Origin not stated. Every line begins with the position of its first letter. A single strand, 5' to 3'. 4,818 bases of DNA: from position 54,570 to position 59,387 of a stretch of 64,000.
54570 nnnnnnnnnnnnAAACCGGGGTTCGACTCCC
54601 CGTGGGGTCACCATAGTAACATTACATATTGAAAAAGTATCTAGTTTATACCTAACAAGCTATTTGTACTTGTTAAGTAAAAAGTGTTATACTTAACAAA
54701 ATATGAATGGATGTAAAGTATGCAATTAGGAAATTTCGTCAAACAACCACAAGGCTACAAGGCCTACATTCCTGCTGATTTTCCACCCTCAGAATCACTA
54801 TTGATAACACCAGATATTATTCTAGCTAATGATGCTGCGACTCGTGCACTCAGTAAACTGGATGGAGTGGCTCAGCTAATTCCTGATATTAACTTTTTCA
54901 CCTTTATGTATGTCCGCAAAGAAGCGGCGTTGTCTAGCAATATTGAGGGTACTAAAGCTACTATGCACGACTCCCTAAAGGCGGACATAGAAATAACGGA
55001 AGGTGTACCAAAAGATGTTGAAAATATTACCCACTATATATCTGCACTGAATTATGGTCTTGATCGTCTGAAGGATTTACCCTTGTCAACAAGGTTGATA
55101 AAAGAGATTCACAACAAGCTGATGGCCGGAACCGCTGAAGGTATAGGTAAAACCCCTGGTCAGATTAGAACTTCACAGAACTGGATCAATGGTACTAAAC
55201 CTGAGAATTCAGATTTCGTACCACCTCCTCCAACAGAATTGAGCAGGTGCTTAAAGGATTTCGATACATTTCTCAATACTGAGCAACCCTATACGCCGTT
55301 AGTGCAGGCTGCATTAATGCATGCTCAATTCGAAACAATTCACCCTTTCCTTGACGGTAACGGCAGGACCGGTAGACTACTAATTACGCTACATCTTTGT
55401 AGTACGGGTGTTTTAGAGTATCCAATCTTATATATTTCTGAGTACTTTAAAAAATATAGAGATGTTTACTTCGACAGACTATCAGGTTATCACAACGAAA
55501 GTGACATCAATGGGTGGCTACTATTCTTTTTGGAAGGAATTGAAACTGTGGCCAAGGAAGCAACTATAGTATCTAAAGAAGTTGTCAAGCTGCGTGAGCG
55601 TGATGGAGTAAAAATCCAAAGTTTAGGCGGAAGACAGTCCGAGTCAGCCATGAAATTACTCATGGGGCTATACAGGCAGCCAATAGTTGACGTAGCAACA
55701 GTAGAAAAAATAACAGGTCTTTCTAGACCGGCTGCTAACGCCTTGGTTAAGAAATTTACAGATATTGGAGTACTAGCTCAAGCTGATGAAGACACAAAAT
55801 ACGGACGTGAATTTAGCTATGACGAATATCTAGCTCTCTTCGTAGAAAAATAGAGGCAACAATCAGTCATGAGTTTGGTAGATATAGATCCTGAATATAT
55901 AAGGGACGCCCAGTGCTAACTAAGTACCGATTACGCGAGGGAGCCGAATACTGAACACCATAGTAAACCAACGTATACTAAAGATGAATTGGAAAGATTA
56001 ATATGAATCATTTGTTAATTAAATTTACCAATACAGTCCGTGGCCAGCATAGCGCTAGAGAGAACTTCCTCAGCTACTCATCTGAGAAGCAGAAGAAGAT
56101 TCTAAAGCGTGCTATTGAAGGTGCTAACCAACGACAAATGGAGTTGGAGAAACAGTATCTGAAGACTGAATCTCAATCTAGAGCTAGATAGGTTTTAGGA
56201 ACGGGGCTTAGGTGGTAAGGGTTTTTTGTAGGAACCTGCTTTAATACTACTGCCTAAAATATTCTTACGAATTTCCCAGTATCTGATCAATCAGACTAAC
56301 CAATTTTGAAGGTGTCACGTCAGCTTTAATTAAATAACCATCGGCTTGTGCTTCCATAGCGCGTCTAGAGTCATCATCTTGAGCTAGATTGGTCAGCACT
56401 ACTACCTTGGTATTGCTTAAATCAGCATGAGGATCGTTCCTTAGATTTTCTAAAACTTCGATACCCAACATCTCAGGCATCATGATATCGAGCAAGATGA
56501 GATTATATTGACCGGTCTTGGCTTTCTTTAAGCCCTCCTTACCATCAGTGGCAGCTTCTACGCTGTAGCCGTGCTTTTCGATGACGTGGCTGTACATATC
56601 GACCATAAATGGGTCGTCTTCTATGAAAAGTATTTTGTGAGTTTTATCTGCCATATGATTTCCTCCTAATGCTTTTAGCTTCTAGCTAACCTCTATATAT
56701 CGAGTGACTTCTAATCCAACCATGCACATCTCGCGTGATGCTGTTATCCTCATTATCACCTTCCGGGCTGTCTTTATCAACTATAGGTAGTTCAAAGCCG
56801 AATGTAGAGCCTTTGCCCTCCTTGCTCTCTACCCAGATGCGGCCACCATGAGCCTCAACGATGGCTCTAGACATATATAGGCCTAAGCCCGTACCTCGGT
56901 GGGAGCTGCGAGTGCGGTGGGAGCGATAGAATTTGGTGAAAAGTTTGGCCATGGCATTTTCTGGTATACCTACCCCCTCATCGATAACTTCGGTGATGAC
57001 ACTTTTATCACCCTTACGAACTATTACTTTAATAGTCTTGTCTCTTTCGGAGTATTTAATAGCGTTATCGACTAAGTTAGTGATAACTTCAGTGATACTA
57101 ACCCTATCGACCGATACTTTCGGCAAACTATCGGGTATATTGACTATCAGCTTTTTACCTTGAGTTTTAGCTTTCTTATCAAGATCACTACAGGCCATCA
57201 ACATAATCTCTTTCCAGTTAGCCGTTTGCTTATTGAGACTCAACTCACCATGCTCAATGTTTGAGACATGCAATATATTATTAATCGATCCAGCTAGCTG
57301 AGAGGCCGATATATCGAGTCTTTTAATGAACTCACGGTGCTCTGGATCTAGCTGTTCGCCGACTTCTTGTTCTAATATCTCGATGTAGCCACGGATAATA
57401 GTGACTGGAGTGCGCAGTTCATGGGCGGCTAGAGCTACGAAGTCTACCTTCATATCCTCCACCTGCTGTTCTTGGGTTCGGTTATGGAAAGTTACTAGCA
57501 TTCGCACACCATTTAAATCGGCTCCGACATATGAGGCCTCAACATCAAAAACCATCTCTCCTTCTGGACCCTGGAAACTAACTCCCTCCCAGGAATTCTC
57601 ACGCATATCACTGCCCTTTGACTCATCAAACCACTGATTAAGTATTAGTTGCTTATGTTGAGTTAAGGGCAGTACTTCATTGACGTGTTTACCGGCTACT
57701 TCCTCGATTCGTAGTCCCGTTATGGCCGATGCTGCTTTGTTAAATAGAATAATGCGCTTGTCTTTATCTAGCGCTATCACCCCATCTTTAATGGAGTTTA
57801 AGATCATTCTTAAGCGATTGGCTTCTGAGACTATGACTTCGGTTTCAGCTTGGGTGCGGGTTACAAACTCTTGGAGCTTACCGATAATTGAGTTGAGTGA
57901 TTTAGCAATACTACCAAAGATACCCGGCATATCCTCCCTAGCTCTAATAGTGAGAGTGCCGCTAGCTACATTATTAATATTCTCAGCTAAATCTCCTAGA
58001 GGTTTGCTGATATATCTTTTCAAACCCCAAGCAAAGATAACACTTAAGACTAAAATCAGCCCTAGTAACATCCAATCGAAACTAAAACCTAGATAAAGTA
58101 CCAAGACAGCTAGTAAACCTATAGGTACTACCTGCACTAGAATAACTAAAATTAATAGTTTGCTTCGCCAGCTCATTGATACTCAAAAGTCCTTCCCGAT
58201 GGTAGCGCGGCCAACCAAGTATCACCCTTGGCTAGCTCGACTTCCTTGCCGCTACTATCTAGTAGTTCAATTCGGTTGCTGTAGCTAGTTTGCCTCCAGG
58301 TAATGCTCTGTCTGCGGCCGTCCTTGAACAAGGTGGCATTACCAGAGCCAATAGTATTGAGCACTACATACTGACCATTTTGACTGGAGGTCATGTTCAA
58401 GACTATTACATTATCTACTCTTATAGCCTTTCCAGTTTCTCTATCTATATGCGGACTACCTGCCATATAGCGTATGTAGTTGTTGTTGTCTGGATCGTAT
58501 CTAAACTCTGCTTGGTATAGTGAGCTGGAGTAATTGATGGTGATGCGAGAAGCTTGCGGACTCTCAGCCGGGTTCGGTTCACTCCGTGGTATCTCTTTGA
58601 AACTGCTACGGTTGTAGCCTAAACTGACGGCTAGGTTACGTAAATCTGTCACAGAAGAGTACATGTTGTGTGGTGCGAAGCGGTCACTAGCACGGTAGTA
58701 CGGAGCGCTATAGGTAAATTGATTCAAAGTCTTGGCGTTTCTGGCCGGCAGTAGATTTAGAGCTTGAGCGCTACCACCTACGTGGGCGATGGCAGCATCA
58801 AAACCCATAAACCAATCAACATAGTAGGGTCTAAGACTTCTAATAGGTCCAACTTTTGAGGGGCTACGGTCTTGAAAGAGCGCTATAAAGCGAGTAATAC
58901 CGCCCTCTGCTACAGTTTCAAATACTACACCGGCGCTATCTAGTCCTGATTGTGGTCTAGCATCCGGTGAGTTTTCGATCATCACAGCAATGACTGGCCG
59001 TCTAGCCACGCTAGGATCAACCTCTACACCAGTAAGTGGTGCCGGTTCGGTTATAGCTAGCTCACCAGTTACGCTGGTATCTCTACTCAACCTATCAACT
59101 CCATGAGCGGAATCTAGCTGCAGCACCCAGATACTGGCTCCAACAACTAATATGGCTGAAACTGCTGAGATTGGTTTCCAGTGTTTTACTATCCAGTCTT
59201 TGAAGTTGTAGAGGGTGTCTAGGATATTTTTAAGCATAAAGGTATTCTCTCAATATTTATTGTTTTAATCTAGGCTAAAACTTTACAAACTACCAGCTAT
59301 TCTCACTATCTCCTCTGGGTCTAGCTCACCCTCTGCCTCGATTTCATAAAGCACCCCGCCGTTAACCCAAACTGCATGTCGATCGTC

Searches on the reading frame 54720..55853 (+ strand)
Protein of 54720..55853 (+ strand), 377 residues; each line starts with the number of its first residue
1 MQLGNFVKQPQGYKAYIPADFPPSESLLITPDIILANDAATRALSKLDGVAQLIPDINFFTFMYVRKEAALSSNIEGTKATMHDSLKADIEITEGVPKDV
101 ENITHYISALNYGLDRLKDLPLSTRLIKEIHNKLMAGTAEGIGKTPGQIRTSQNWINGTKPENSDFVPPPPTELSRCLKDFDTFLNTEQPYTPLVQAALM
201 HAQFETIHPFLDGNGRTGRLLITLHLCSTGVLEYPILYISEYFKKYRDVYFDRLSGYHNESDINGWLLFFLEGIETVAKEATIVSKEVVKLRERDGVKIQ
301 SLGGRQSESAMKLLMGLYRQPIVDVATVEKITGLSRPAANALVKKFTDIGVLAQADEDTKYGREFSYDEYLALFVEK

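Call 70: search_protein_families(library=pfam, proteins=[window:54720-55853:+], max_evalue=0.0001)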
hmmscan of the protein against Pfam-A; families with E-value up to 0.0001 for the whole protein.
window:54720-55853:+ (377 aa): 2 families
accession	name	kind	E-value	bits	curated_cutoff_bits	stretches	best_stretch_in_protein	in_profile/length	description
PF02661.23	Fic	-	9.5e-22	78.1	24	1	121-226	1-93/93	Fic/DOC family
PF13784.11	Fic_N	-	2.4e-21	76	26.7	1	38-115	5-82/82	Fic/DOC family N-terminal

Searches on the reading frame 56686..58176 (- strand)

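Call 70: search_protein_families(library=pfam, proteins=[window:56686-58176:-], max_evalue=0.0001)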
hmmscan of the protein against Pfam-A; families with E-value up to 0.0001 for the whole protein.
window:56686-58176:- (496 aa): 7 families
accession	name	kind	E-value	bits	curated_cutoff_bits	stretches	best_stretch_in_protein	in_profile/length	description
PF02518.31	HATPase_c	-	1.2e-30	106.6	26.4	1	357-465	2-109/111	Histidine kinase-, DNA gyrase B-, and HSP90-like ATPase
PF00512.31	HisKA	-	4.6e-17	62.3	26.9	1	243-310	2-66/66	His Kinase A (phospho-acceptor) domain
PF00989.32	PAS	-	4.8e-11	43.1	22.6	1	121-177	2-61/113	PAS fold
PF13188.13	PAS_8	-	3.2e-07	30.5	21.8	1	120-170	1-52/65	PAS domain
PF08448.16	PAS_4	-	1.1e-05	26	23.1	1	126-177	1-51/110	PAS fold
PF13426.13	PAS_9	-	1.8e-05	25.4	27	1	131-234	2-102/103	PAS domain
PF14501.12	HATPase_c_5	-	2.6e-05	24.5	22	1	359-454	4-93/102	GHKL domain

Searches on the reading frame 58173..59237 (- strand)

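Call 70: search_protein_families(library=pfam, proteins=[window:58173-59237:-], max_evalue=0.0001)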
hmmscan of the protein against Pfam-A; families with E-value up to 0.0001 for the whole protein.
window:58173-59237:- (354 aa): 2 families
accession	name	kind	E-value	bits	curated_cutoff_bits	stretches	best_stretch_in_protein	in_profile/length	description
PF11258.13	DUF3048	-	2.6e-46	157.9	25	1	68-208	1-147/148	Protein of unknown function (DUF3048) N-terminal domain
PF17479.7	DUF3048_C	-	2.9e-27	95.7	25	1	232-341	1-113/114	Protein of unknown function (DUF3048) C-terminal domain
